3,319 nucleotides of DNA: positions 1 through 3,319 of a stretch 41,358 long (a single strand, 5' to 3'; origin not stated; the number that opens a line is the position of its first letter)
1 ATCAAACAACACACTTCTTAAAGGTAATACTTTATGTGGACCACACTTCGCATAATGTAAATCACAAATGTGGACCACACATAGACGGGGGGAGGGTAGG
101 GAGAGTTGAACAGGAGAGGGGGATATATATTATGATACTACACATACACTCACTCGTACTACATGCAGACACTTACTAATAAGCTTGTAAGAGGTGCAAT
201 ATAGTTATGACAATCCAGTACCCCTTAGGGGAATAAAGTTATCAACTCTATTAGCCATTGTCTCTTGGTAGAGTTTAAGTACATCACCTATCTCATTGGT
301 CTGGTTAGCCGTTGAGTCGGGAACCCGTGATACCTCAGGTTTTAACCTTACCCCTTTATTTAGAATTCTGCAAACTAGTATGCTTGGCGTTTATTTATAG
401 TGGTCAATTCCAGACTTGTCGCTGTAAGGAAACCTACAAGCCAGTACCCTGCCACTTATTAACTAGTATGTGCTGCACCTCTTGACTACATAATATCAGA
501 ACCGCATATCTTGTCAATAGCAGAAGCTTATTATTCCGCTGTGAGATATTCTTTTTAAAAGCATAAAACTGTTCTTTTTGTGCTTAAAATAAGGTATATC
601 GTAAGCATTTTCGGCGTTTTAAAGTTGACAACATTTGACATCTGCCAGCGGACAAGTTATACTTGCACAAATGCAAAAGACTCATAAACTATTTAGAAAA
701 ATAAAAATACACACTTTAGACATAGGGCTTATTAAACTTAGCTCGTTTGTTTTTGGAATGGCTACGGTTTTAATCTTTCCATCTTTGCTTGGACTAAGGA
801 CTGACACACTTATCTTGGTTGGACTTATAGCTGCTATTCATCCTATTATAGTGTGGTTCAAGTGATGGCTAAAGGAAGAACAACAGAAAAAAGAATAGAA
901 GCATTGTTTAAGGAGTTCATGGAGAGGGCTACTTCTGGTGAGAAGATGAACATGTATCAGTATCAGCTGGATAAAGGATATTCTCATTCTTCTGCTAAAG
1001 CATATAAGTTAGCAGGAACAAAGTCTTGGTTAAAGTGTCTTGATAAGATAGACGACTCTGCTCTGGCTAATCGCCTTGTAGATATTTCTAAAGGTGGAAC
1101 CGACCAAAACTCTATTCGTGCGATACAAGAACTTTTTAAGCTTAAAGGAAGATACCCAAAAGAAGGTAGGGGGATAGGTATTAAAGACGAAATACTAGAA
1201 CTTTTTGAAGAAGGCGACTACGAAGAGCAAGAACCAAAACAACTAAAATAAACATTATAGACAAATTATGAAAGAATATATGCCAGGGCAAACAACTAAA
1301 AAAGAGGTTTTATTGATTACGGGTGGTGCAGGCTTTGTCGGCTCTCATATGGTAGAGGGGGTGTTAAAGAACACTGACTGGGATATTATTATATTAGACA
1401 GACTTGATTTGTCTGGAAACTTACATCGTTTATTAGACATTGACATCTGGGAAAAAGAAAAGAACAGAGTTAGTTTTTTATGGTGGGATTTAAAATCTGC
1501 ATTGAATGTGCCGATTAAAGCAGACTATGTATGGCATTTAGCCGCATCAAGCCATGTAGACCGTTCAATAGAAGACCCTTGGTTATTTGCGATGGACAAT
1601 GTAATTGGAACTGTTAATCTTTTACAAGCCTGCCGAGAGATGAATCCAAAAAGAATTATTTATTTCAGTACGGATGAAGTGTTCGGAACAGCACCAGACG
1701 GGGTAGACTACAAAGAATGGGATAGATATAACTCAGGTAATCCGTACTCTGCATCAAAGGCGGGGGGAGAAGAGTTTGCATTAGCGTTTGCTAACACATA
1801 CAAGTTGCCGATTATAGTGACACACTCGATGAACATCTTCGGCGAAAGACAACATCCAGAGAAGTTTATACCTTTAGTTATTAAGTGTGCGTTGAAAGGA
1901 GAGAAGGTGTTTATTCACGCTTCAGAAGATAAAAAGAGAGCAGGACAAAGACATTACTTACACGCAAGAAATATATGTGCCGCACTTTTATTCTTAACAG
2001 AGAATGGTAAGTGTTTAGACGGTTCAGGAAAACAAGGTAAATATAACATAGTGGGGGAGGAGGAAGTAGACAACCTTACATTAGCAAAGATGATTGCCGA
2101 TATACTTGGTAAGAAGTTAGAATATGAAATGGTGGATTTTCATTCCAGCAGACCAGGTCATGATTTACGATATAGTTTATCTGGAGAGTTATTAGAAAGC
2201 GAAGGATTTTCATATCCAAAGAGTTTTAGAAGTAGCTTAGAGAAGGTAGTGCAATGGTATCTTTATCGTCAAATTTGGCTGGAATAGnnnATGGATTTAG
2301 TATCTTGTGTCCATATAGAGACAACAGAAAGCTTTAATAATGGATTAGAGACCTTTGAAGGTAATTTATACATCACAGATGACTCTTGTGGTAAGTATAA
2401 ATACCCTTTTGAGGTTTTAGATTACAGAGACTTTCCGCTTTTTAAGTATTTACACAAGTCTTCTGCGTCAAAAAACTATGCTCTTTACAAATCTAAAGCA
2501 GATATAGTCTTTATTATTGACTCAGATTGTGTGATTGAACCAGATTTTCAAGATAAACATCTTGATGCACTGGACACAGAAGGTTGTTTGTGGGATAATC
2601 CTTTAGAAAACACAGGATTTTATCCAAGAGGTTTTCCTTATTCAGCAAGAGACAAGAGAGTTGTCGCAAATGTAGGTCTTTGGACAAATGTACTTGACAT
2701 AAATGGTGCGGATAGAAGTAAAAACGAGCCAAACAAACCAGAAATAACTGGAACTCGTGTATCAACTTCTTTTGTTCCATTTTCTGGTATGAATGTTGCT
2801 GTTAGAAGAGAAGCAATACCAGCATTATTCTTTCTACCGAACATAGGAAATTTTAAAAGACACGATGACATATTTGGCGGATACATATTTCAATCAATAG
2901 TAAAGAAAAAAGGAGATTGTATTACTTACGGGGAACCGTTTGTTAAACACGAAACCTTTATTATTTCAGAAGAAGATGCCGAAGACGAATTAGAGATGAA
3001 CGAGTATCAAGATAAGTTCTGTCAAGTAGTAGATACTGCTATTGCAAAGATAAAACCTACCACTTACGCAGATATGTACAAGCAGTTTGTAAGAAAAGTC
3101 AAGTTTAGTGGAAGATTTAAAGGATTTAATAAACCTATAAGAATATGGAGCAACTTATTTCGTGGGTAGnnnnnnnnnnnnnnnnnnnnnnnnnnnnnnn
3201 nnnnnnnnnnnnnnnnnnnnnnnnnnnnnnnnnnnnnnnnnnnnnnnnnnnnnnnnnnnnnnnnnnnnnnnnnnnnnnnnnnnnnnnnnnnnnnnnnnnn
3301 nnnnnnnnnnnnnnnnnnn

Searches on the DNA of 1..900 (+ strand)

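Call 6: search_rna_families(source=window, start=1, end=900, threshold=evalue, max_evalue=10, show_alignments=3)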
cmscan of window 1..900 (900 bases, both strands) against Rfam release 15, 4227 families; matches with E-value up to 10: 4.
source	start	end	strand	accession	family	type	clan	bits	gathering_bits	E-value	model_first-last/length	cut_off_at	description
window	526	630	+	RF02579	tsr26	Gene; sRNA;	-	21.9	141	1.1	1-122/122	no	S. aureus tsr26 small RNA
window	608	676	-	RF02403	Afu_328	Gene; snRNA; snoRNA; CD-box;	-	19.4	70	3.3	1-73/73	no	A. fumigatus snoRNA Afu_328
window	34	106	+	RF03680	mir-9465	Gene; miRNA;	-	15.2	63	5.5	1-74/74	no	mir-9465 microRNA precursor family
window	177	298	-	RF01807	GIR1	Gene; ribozyme;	-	11.2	100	6.8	1-201/201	no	GIR1 branching ribozyme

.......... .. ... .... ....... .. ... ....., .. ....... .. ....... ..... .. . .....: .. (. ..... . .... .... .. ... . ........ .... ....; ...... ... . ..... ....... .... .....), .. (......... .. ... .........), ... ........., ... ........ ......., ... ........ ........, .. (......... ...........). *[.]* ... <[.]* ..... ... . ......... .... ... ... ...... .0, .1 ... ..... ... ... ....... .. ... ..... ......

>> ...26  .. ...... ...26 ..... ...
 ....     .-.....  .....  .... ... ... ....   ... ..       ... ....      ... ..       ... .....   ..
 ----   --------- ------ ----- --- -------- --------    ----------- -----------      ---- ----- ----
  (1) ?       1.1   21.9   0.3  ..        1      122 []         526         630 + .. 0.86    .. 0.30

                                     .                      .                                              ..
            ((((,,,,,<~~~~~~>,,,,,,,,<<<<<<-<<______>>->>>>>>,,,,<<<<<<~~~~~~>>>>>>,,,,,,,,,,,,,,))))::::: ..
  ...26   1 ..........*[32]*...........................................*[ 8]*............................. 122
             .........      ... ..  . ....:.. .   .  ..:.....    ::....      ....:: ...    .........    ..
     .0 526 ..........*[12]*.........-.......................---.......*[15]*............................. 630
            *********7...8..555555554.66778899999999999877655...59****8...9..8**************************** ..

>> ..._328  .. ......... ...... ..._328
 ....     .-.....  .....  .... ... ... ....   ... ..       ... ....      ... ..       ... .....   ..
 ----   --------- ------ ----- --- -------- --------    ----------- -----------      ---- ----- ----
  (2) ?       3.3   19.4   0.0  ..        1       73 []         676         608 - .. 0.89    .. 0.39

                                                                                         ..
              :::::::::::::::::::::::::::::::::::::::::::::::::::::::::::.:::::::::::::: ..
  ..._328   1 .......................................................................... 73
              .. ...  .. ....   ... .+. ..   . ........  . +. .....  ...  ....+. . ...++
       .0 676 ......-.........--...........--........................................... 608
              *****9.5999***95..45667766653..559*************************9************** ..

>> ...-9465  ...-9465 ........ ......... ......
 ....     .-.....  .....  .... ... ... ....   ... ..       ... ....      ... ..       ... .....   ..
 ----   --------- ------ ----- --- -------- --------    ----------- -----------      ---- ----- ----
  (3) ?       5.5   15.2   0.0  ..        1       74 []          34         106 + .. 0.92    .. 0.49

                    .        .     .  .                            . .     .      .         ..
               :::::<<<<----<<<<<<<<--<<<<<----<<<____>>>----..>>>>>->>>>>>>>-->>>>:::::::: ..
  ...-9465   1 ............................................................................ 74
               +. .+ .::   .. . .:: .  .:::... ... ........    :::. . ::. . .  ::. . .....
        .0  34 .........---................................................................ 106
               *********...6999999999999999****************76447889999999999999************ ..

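Call 13: search_dna_similar(query=window:1-700:+, collection=phages, mode=distant, max_evalue=0.001)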
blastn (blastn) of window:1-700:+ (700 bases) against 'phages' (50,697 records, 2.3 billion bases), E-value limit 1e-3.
No match.

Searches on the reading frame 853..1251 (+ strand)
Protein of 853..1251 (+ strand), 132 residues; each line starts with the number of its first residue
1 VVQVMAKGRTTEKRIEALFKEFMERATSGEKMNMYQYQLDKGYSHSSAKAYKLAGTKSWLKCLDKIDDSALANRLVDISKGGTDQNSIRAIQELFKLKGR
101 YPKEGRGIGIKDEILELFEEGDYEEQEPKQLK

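Call 18: search_protein_families(library=phrogs, proteins=[window:853-1251:+], max_evalue=0.001)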
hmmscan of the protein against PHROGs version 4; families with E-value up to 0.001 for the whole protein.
window:853-1251:+ (132 aa): 0 families

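Call 19: search_protein_families(library=pfam, proteins=[window:853-1251:+], max_evalue=0.01)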
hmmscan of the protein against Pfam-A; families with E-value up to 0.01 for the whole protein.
window:853-1251:+ (132 aa): 0 families

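Call 20: find_related_loci(query=window:853-1251:+, collection=viral_contigs, flank=4000)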
Query window:853-1251:+ (132 aa) in viral_contigs; peptide patterns used: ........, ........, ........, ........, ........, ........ (x = any residue, [..] = any of these).
7 stretches matched a pattern, but none encodes a relative of the query by tblastn (E <= 1e-3).

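Call 25: find_homologous_proteins(query=window:865-1251:+, max_evalue=0.001)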
Query window:865-1251:+ (128 aa): 1 proteins with E <= 0.001 among 14 candidates.
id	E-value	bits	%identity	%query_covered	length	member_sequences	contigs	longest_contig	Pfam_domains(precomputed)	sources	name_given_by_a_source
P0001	3.2e-77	274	100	100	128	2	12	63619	-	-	-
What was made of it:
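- Tried and rejected: The protein search with the 128-aa protein found only itself (call 25).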

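Call 56: find_related_loci(query=A6, collection=viral_contigs, flank=2500)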
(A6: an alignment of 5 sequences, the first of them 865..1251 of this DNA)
Query A6 (128 aa) in viral_contigs; peptide patterns used: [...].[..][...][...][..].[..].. (x = any residue, [..] = any of these).
209 stretches matched a pattern; 4 encode a relative of the query (tblastn E <= 1e-3); 4 distinct loci.
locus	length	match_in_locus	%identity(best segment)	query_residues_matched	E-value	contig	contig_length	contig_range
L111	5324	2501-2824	36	3-109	3e-19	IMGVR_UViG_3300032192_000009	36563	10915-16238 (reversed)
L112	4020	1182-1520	34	10-116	5e-14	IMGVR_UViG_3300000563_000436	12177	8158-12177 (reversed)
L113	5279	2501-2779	38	19-116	7e-14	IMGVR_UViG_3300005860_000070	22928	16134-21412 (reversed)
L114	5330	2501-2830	27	14-124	3e-8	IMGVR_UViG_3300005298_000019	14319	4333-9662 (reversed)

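Call 78: find_encoding_contigs(protein=P0001, flank=2200, max_places=10)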
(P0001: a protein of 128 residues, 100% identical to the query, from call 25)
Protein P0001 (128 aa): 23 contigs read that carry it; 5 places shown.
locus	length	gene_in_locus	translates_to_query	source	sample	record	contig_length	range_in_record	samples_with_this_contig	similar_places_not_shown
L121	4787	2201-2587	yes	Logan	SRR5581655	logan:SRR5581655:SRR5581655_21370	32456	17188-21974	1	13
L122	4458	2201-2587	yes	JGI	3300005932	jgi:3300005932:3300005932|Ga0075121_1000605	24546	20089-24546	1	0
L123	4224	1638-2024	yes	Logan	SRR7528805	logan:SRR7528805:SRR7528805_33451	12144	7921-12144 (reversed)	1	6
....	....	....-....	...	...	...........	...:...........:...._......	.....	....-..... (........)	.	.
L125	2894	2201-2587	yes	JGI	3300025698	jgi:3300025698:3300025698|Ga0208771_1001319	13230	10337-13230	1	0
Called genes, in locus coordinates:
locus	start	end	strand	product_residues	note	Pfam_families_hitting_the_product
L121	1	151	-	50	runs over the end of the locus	-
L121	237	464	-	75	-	-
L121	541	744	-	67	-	-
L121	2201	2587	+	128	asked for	-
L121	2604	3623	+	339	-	PF01073:3Beta_HSD, PF01370:Epimerase, PF02719:Polysacc_synt_2, PF04321:RmlD_sub_bind, PF07993:NAD_binding_4, PF16363:GDP_Man_Dehyd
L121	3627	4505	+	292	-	PF03214:RGP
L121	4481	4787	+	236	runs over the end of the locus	PF00535:Glycos_transf_2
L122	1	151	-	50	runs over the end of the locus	-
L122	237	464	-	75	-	-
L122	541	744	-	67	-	-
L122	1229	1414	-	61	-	-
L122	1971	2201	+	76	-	-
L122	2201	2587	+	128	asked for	-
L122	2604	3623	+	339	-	PF01073:3Beta_HSD, PF01370:Epimerase, PF02719:Polysacc_synt_2, PF04321:RmlD_sub_bind, PF07993:NAD_binding_4, PF16363:GDP_Man_Dehyd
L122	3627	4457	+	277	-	?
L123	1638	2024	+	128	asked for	-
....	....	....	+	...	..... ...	-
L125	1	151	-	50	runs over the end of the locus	-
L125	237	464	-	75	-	-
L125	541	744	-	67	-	-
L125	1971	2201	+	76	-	-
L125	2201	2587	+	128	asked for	-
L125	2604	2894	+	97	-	?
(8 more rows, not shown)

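Call 79: search_solved_structures(query=A6, max_evalue=10)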
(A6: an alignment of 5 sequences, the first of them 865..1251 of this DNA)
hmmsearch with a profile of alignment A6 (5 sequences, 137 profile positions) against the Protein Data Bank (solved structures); distinct sequences matched with E-value up to 10: 7.
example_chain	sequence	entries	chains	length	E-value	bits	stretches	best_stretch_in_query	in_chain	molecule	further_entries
4gct_A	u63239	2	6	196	0.17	15.3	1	10-103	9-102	Nucleoid occlusion factor SlmA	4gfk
5haw_A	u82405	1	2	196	0.2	15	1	12-103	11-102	Nucleoid occlusion factor SlmA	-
8tn1_A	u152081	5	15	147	0.22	14.9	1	68-125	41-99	De novo designed 4 helix bundles | De novo designed protein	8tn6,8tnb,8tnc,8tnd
6txt_A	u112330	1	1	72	0.65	13.4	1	19-53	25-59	Competence pilin-like protein ComGC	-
4tzl_A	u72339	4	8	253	1.6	12.2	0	39-65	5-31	Protein HTP-2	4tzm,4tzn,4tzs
6w1w_A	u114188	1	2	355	3.7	10.9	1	14-64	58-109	motility-associated killing factor MakB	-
6t8d_X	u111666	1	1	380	9.3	9.7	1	14-65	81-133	MakB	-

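Call 85: predict_structure(protein=window:865-1251:+)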
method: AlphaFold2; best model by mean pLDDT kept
length: 128 residues; sequences in the alignment: 1
mean_pLDDT: 68.3   pTM: 0.61
mean pLDDT of the five models: 68.3, 63.0, 59.4, 47.4, 45.3
residues with pLDDT >= 90: 5; 70-90: 74; 50-70: 15; < 50: 34
segments of 3 or more residues with pLDDT < 50: 1-3, 98-128
pLDDT, mean of each block of 10 residues (from residue 1): 63 89 77 88 81 84 78 69 74 59 39 43 38
secondary structure, 60 per line:
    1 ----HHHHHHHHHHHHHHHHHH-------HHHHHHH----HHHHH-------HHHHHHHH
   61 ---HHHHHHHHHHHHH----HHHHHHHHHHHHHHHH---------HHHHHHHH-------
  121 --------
elements in order: H5-22 H30-36 H41-45 H53-60 H64-76 H81-96 H106-113

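Call 87: fold_search(model_id=the predicted structure, library=pdb)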
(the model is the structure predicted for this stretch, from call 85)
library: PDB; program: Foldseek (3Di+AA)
matches with E <= 10: 20; with E <= 0.001: 0
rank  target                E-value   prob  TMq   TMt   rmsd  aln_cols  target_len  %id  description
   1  9k7w_E                1.9e+00  0.44  0.38  0.50   4.9        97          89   14  Crystal structure of designed nickel-induced homotrimer C3-Ni1-HH*3-18 (released 2025-10-29)
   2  9k7w_D                2.1e+00  0.38  0.37  0.48   4.9        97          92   15  Crystal structure of designed nickel-induced homotrimer C3-Ni1-HH*3-18 (released 2025-10-29)
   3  9k7w_A                2.3e+00  0.41  0.40  0.53   4.8        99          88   14  Crystal structure of designed nickel-induced homotrimer C3-Ni1-HH*3-18 (released 2025-10-29)
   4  7dgy                  5.2e+00  0.11  0.29  0.35   6.4        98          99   14  De novo designed protein H4C2R (released 2021-12-15)
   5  4v6b_AJ               5.2e+00  0.04  0.20  0.17  16.2       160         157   12  Crystal structure of human ferritin Phe167SerfsX26 mutant. (released 2014-07-09)
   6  8e9b_G                5.8e+00  0.04  0.22  0.20  14.1       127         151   11  Cryo-EM structure of S. pombe Arp2/3 complex in the branch junction (released 2023-02-01)
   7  4hwh_C                6.4e+00  0.06  0.22  0.31  10.3        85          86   14  Crystal structure of ATBAG4 (released 2013-05-29)
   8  8tls_A                7.1e+00  0.04  0.24  0.25  11.2       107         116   16  Crystal structure of Shewanella benthica Group 1 truncated hemoglobin C51S C71S Y108A variant (released 2024-04-03)
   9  4v6b_BC               7.1e+00  0.03  0.20  0.17  16.7       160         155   11  Crystal structure of human ferritin Phe167SerfsX26 mutant. (released 2014-07-09)
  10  7cra                  7.5e+00  0.04  0.19  0.13  14.0       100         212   18  Crystal structure of the N-terminal fragment (residue 1-291) of LonA protease from Meiothermus taiwanensis (released 2021-05-26)
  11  7epk                  7.9e+00  0.04  0.22  0.08  13.0       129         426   13  Crystal Structure of Signal Recognition Particle 54 kDa protein (SRP54) from Aeropyrum pernix K1 in Complex with GDP (released 2021-05-19)
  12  3kxu                  7.9e+00  0.03  0.21  0.18  15.3       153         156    9  Crystal structure of human ferritin FTL498InsTC pathogenic mutant (released 2010-02-09)
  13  4v6b_AB               7.9e+00  0.03  0.20  0.17  15.2       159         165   10  Crystal structure of human ferritin Phe167SerfsX26 mutant. (released 2014-07-09)
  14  4v6b_Cd               7.9e+00  0.03  0.21  0.18  17.3       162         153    9  Crystal structure of human ferritin Phe167SerfsX26 mutant. (released 2014-07-09)
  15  2j37_W                8.3e+00  0.03  0.24  0.09  15.0       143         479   10  MODEL OF MAMMALIAN SRP BOUND TO 80S RNCS (released 2006-11-08)
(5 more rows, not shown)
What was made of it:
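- Tried and rejected: Small-terminase identity of the 128-aa protein: the PDB profile search gave E of at least 0.17, and Foldseek on a single-sequence model (pLDDT 68) gave E of at least 1.9 (calls 79, 85, 87).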

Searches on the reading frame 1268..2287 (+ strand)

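Call 18: search_protein_families(library=phrogs, proteins=[window:1268-2287:+], max_evalue=0.001)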
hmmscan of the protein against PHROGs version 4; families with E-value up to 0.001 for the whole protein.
window:1268-2287:+ (339 aa): 1 family
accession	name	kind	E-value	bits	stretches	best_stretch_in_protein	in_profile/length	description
phrog_540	-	DNA, RNA and nucleotide metabolism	4.1e-82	277.7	1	11-337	291-600/715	nucleotide-sugar epimerase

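Call 19: search_protein_families(library=pfam, proteins=[window:1268-2287:+], max_evalue=0.01)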
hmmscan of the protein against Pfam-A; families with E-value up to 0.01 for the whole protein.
window:1268-2287:+ (339 aa): 6 families
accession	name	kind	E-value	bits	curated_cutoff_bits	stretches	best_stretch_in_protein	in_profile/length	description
PF01370.27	Epimerase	-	9.2e-44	150.1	20.9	1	16-248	2-229/240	NAD dependent epimerase/dehydratase family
PF16363.11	GDP_Man_Dehyd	-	1.9e-42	146.3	27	1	16-277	1-271/332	GDP-mannose 4,6 dehydratase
PF04321.23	RmlD_sub_bind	-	5.8e-16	58.8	27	1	15-329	3-283/287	RmlD substrate binding domain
PF01073.25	3Beta_HSD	-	3.7e-14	52.9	22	1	16-222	1-211/280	3-beta hydroxysteroid dehydrogenase/isomerase family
PF07993.18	NAD_binding_4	-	1.5e-13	51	20.1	1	17-194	1-211/258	Male sterility protein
PF02719.21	Polysacc_synt_2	-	9.5e-12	45.1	20.2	1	15-137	1-130/293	Polysaccharide biosynthesis protein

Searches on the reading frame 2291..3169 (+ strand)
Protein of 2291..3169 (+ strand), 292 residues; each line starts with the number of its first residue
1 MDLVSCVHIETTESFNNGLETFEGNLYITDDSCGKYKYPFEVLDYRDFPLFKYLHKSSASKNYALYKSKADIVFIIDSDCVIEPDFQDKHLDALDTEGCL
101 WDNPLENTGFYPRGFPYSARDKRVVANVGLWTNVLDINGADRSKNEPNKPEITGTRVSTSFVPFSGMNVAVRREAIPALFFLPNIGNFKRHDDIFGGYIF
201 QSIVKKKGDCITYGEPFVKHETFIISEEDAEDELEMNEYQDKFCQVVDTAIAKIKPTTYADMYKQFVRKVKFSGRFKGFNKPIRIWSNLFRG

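Call 18: search_protein_families(library=phrogs, proteins=[window:2291-3169:+], max_evalue=0.001)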
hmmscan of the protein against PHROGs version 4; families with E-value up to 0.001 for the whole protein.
window:2291-3169:+ (292 aa): 0 families

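Call 19: search_protein_families(library=pfam, proteins=[window:2291-3169:+], max_evalue=0.01)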
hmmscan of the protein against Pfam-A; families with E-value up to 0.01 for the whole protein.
window:2291-3169:+ (292 aa): 2 families
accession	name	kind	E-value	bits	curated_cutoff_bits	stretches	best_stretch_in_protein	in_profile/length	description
PF03214.19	RGP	-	8.5e-10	38.8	23.8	1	58-271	77-313/342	Reversibly glycosylated polypeptide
PF00535.33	Glycos_transf_2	-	0.0014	19.1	23.3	1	58-99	67-108/168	Glycosyl transferase family 2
